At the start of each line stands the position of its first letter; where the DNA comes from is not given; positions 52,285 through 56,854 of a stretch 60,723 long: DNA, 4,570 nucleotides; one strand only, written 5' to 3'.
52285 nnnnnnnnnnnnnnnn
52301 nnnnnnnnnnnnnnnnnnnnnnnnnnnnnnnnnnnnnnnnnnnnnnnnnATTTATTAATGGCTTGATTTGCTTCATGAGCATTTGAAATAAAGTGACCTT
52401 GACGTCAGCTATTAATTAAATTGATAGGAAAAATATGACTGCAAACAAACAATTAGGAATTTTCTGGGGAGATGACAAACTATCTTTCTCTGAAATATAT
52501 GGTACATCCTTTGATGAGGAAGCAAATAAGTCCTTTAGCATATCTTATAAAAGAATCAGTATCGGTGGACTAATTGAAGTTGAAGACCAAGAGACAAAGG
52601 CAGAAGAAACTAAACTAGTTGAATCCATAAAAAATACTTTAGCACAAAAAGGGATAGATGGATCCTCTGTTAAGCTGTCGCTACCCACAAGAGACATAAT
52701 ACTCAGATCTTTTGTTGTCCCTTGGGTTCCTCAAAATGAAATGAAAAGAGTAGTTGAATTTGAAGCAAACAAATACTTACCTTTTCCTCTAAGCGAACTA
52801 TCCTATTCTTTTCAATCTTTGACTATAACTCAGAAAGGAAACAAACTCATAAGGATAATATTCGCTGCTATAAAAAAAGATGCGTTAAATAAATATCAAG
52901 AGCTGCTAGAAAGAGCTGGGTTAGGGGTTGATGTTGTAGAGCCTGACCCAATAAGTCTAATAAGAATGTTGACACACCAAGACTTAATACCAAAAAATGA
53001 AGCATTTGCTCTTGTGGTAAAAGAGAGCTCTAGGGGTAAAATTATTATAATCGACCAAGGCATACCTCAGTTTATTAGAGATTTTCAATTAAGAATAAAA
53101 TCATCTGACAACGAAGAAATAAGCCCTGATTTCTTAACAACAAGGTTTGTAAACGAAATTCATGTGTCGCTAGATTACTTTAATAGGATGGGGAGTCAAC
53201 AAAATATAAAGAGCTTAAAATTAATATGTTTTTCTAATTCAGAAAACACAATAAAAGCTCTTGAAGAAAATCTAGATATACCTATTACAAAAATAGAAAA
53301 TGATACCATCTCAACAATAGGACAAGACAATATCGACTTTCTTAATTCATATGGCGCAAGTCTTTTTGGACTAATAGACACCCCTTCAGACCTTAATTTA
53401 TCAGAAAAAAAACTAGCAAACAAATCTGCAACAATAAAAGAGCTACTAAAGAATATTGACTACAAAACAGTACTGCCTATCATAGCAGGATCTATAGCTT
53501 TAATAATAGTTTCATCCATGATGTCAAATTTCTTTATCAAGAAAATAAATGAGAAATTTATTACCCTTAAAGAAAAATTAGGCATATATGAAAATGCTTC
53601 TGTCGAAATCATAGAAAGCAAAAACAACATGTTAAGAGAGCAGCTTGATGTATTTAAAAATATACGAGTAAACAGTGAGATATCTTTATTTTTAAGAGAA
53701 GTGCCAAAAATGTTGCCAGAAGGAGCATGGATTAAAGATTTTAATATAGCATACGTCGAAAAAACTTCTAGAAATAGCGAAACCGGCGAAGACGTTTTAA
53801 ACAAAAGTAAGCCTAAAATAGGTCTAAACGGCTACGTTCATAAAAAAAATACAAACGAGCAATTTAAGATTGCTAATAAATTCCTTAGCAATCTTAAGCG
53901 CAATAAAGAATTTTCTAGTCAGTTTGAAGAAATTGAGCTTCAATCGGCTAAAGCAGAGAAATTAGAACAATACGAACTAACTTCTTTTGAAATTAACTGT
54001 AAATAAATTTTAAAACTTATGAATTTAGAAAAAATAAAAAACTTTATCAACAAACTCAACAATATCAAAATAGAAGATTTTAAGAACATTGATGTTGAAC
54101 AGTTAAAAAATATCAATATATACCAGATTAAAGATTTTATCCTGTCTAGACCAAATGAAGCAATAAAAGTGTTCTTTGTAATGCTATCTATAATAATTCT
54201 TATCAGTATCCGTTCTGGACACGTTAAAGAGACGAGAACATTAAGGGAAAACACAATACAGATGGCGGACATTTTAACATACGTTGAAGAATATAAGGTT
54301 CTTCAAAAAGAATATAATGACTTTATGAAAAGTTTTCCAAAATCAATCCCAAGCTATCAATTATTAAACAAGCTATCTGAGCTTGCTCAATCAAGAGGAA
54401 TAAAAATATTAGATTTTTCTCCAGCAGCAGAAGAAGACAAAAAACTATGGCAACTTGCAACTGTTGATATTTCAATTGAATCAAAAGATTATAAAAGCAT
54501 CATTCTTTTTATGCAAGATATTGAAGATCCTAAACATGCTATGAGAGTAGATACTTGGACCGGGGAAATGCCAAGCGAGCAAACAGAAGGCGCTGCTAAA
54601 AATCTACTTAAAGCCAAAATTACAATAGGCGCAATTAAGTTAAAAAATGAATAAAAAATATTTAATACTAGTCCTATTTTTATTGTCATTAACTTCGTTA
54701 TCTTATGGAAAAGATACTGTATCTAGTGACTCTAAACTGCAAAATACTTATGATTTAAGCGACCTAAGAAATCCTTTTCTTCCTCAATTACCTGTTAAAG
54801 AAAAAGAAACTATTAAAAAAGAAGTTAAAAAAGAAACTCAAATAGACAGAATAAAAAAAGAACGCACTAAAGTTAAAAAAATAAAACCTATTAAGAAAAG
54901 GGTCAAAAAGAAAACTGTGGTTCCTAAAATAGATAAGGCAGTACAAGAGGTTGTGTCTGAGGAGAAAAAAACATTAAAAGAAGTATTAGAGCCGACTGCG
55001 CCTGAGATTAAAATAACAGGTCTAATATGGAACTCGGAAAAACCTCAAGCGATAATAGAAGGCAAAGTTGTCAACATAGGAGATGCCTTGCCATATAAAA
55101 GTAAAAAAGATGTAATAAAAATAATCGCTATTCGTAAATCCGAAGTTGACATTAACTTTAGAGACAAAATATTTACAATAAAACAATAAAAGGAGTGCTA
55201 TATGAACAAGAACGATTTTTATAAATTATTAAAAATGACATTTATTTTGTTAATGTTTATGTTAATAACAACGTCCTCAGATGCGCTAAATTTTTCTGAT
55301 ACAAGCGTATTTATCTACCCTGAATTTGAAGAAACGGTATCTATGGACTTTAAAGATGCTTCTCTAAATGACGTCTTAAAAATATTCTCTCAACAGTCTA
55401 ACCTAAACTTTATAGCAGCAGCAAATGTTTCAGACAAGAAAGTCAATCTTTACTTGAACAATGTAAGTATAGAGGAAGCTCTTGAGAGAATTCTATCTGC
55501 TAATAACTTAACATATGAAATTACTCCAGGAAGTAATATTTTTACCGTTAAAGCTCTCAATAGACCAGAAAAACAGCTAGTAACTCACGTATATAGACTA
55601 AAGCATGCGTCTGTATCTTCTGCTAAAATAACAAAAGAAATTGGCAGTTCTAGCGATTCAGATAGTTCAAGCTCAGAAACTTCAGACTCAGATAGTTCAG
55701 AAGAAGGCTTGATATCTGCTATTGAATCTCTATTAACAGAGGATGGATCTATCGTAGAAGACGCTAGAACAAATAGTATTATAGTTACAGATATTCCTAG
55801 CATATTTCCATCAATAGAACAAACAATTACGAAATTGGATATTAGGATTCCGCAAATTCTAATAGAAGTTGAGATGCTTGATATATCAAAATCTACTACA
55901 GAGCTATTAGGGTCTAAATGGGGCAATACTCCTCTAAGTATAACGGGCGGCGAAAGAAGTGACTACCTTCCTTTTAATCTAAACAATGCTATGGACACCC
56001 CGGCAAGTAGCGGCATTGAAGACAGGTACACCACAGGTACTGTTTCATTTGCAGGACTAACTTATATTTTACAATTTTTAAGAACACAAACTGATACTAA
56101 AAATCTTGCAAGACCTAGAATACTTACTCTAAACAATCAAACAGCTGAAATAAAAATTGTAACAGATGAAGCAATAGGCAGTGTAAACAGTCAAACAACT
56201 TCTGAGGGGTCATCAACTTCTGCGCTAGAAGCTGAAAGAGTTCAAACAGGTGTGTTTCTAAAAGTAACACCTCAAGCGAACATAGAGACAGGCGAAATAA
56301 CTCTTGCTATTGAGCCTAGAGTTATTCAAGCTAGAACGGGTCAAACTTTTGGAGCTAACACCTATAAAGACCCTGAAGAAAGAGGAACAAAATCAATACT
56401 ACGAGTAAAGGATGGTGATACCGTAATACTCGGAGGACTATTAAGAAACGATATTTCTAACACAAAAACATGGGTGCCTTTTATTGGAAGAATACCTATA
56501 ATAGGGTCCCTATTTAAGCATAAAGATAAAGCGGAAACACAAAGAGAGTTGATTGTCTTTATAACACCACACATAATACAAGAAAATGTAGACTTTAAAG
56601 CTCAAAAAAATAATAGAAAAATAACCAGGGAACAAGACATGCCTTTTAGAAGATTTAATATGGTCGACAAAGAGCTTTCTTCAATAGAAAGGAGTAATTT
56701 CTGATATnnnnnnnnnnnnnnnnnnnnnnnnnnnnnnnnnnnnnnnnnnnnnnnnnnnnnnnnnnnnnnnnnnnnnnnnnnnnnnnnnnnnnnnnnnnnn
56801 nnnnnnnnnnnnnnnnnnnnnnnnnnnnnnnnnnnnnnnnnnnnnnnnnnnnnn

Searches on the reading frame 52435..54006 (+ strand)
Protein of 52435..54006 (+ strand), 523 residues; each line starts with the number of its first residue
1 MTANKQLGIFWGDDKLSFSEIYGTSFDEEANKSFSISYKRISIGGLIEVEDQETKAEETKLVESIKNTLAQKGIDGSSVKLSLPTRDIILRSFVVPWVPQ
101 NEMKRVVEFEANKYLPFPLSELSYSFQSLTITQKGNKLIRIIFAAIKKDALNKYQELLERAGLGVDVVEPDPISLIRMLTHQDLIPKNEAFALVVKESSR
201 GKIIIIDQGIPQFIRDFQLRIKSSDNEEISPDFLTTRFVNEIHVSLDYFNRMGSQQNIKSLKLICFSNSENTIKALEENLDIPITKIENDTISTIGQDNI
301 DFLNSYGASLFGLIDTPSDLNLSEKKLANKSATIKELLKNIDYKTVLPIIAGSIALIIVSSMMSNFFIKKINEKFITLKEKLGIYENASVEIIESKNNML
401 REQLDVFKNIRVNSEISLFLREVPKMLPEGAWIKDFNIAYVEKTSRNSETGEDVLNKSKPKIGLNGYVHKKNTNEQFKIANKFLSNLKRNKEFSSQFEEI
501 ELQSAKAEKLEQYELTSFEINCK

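Call 4: search_protein_families(library=pfam, proteins=[window:52435-54006:+], max_evalue=0.1)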
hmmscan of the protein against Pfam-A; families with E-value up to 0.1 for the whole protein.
window:52435-54006:+ (523 aa): 3 families
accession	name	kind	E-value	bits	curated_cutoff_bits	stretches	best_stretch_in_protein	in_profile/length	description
PF11104.14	PilM_2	-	2.3e-13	50.3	27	1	54-186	40-174/340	Type IV pilus assembly protein PilM;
PF05137.18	PilN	-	2.1e-05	24.9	22.8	1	480-523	38-77/78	Fimbrial assembly protein (PilN)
PF05134.19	T2SSL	-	0.019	14.8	25.5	1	63-175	27-138/231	Type II secretion system (T2SS), protein L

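Call 5: search_protein_families(library=ncbifam, proteins=[window:52435-54006:+], max_evalue=0.1)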
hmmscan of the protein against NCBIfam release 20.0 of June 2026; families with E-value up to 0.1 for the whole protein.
window:52435-54006:+ (523 aa): 2 families
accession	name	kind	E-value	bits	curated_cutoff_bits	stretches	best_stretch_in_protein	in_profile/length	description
TIGR01175.1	pilM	subfamily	1.8e-20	73.3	133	1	56-219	48-218/348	type IV pilus assembly protein PilM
NF045709.1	Amuc_1101_fam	equivalog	1.3e-14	54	650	1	64-176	57-166/608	Amuc_1101 family PilM-like pilus complex protein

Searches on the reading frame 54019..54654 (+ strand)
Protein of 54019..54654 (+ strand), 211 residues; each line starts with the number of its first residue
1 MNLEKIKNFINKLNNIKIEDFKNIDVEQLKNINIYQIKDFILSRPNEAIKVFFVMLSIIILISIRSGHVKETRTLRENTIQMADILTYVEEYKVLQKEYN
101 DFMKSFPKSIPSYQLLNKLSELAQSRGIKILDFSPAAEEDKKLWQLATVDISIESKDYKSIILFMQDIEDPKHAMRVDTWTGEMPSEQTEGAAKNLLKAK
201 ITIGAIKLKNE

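Call 4: search_protein_families(library=pfam, proteins=[window:54019-54654:+], max_evalue=0.1)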
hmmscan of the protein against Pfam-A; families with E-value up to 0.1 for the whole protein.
window:54019-54654:+ (211 aa): 2 families
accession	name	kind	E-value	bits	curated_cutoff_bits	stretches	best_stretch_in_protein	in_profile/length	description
PF04350.18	PilO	-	1.5e-08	35.3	22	1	72-171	12-110/145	Pilus assembly protein, PilO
PF19937.4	GldC-like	-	0.038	14.9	25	0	154-188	14-48/90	Gliding motility-associated protein GldC-like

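Call 5: search_protein_families(library=ncbifam, proteins=[window:54019-54654:+], max_evalue=0.1)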
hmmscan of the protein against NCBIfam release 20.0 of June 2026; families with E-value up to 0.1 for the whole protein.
window:54019-54654:+ (211 aa): 1 family
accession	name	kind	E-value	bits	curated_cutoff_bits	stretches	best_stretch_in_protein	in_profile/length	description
TIGR03515.1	GldC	equivalog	0.0082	16.9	102.15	1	143-188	21-64/108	gliding motility protein GldC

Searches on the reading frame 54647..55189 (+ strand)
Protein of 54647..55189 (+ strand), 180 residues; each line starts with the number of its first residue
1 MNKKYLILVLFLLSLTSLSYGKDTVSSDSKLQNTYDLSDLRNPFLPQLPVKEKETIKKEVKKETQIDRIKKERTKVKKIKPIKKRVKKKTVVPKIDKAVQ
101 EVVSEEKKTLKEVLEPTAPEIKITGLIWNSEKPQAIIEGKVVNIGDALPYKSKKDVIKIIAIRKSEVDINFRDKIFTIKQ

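Call 16: search_protein_families(library=pfam, proteins=[window:54647-55189:+], max_evalue=0.01)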
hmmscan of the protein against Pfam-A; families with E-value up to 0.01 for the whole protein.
window:54647-55189:+ (180 aa): 0 families

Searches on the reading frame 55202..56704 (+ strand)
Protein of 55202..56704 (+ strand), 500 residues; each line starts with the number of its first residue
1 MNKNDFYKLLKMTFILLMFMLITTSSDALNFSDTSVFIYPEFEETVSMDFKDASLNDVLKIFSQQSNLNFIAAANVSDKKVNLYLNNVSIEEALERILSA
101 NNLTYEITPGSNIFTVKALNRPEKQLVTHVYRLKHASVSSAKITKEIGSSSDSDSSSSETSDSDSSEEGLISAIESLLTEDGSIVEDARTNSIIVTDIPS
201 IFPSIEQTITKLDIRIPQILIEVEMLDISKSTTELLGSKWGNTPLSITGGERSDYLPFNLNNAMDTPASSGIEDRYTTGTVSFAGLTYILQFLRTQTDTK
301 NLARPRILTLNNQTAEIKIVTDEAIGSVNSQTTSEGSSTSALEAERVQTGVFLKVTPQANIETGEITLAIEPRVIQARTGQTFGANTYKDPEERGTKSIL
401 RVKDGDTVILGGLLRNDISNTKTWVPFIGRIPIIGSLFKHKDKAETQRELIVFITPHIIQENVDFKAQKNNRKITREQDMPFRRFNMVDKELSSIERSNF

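Call 16: search_protein_families(library=pfam, proteins=[window:55202-56704:+], max_evalue=0.01)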
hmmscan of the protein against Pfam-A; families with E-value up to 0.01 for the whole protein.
window:55202-56704:+ (500 aa): 4 families
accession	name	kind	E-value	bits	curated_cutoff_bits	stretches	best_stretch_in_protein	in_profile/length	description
PF00263.26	Secretin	-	2.7e-39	134.9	27.5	1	293-460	2-169/169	Bacterial type II and III secretion system protein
PF03958.22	Secretin_N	-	9.7e-13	48.6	28.2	1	128-218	1-69/69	Bacterial type II/III secretion system short domain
PF07660.19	STN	-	4.4e-10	39.6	28.4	1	69-110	2-44/52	Secretin and TonB N terminus short domain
PF16344.10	FecR_C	-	0.00054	20.4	24.4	1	49-108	3-64/70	FecR, C-terminal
